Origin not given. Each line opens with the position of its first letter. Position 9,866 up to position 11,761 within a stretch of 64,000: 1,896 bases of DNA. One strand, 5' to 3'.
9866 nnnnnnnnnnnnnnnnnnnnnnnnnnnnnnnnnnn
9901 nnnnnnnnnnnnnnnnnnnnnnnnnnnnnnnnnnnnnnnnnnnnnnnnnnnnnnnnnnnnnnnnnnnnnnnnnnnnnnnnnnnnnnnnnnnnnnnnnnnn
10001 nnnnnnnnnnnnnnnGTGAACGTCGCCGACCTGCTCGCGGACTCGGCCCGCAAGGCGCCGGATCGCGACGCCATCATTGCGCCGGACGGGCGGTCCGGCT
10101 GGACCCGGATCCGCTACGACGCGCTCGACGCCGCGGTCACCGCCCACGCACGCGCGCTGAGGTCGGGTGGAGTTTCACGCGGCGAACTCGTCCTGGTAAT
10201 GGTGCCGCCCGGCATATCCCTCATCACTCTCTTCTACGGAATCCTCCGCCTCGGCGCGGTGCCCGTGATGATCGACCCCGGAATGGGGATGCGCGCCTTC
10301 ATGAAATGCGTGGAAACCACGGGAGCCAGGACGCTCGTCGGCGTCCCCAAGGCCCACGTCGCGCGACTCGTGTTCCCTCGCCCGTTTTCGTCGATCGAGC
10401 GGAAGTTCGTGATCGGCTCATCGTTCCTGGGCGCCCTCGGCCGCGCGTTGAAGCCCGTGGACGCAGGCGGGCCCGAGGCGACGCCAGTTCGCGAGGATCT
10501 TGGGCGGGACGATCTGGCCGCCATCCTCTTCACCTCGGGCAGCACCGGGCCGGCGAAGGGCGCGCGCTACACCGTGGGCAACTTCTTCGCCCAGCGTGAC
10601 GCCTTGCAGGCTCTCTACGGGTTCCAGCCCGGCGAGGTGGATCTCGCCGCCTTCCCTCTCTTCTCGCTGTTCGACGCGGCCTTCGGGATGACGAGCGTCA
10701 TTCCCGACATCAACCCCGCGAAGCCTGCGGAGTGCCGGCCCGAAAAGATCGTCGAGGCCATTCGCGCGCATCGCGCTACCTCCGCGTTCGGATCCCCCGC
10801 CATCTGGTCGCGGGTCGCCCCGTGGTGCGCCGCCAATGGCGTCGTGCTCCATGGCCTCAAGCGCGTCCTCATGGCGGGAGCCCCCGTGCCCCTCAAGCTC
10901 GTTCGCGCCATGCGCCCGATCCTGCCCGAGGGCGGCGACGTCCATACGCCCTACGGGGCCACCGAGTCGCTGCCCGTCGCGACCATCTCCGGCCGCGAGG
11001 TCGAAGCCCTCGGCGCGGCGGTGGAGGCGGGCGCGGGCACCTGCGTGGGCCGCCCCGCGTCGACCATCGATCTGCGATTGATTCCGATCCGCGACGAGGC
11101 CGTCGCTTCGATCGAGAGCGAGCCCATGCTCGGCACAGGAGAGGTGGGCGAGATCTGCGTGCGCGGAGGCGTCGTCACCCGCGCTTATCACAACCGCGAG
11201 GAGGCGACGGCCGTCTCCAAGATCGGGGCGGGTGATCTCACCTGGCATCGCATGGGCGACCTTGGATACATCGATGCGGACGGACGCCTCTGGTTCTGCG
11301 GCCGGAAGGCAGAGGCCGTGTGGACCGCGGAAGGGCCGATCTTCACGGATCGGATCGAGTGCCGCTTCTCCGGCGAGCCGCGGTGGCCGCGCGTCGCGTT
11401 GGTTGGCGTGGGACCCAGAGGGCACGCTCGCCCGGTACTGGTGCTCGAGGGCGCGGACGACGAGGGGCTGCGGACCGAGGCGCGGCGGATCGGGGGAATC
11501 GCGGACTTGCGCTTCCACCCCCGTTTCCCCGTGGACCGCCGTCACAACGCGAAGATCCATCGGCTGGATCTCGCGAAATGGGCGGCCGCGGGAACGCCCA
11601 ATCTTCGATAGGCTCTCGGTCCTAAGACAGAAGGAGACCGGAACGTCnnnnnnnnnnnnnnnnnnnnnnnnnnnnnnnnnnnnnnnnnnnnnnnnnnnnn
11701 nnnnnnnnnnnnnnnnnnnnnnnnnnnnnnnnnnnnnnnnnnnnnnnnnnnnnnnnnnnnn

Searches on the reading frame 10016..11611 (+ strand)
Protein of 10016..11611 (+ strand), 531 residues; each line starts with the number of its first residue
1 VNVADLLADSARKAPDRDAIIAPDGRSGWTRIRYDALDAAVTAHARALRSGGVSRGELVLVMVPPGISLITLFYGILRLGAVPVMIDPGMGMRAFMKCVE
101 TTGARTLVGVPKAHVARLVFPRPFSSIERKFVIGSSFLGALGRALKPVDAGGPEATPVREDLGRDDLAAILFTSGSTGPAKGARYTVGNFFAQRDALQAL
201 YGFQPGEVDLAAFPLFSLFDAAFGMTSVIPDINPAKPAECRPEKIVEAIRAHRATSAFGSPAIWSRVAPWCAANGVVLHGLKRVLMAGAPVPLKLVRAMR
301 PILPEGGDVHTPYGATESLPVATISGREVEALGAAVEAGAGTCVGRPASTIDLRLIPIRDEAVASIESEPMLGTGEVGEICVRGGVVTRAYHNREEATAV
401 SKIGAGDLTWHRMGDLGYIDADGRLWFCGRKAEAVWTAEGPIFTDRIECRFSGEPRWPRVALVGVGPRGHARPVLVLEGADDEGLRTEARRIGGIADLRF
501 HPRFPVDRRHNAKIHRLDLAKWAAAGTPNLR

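Call 70: search_protein_families(library=pfam, proteins=[window:10016-11611:+], max_evalue=0.00001)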
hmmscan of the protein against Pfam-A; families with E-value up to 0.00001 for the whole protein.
window:10016-11611:+ (531 aa): 1 family
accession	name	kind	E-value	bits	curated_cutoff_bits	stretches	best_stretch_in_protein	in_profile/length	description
PF00501.34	AMP-binding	-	7.1e-49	167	29.9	1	8-392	2-384/384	AMP-binding enzyme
